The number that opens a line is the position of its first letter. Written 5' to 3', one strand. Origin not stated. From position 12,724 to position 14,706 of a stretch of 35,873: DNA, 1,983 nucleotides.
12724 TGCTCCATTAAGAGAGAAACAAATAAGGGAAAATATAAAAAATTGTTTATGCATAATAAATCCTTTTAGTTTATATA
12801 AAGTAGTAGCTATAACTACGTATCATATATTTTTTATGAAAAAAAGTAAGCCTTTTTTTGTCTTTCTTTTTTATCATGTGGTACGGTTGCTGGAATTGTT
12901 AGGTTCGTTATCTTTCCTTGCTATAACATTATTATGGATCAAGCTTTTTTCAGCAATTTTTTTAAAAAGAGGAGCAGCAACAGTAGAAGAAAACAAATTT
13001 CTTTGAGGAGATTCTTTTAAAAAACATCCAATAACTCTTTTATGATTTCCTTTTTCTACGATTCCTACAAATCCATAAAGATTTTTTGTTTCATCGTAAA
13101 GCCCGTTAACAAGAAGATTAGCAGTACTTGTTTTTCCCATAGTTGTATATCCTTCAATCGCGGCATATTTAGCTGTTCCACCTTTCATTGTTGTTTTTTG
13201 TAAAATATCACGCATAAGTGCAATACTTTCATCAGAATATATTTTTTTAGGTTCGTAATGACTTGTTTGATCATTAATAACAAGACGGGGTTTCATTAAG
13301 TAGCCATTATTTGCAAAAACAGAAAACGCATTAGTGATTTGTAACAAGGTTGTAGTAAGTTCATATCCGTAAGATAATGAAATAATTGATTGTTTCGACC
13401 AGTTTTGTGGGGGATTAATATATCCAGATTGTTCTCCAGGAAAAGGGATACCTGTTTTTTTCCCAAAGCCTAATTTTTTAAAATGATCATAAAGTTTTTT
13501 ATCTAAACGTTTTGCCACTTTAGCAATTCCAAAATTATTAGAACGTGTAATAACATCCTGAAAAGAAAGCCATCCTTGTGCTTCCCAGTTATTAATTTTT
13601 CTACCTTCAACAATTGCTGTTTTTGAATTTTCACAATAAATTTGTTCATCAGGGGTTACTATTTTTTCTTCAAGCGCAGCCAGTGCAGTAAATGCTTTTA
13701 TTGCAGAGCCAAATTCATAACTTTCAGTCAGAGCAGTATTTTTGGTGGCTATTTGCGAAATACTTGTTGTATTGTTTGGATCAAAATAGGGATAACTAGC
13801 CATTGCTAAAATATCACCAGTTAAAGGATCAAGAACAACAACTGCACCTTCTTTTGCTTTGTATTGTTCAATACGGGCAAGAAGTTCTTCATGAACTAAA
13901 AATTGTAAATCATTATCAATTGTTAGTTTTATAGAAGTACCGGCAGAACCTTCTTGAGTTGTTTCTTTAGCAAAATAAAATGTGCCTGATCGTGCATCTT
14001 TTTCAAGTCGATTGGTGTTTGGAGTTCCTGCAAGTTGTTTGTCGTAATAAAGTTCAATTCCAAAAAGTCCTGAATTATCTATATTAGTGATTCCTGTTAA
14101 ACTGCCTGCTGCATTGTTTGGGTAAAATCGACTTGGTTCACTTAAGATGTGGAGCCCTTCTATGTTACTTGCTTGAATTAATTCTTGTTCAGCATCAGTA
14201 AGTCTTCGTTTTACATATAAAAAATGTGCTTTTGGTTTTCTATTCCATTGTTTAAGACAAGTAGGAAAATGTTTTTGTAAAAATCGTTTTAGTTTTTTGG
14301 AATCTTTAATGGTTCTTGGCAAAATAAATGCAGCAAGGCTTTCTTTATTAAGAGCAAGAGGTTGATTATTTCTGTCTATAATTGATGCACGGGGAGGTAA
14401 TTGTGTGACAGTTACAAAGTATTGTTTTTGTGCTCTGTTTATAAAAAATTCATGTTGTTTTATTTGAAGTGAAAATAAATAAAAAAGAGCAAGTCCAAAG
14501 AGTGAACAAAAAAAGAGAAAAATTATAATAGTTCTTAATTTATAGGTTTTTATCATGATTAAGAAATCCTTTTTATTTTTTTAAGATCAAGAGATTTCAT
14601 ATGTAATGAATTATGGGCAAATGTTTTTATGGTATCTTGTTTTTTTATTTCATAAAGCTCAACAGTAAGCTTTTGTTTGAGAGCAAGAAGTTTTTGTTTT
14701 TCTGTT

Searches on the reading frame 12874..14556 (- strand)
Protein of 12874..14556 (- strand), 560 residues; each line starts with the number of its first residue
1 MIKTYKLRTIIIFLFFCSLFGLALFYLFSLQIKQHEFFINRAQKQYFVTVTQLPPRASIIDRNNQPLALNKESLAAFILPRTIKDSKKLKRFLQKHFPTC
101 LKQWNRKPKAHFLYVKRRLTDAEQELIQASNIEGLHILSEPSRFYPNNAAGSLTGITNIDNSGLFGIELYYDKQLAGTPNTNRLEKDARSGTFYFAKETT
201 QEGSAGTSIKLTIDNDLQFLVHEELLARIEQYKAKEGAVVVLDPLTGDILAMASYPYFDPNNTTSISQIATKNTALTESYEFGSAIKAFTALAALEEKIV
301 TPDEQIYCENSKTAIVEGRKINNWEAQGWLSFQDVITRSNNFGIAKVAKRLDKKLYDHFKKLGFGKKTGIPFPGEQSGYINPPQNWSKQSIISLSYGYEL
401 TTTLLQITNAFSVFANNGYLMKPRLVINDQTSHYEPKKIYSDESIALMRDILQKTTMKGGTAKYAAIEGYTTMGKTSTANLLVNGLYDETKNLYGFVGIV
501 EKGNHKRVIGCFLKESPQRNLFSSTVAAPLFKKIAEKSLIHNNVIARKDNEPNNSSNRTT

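Call 8: search_protein_families(library=pfam, proteins=[window:12874-14556:-], max_evalue=0.01)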
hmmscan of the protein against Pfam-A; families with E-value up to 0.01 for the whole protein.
window:12874-14556:- (560 aa): 2 families
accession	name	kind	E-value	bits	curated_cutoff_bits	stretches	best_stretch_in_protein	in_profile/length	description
PF00905.27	Transpeptidase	-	1.4e-58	199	22.1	1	237-535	1-298/299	Penicillin binding protein transpeptidase domain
PF03717.20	PBP_dimer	-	1e-13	52.5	24.4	1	54-189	4-172/180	Penicillin-binding Protein dimerisation domain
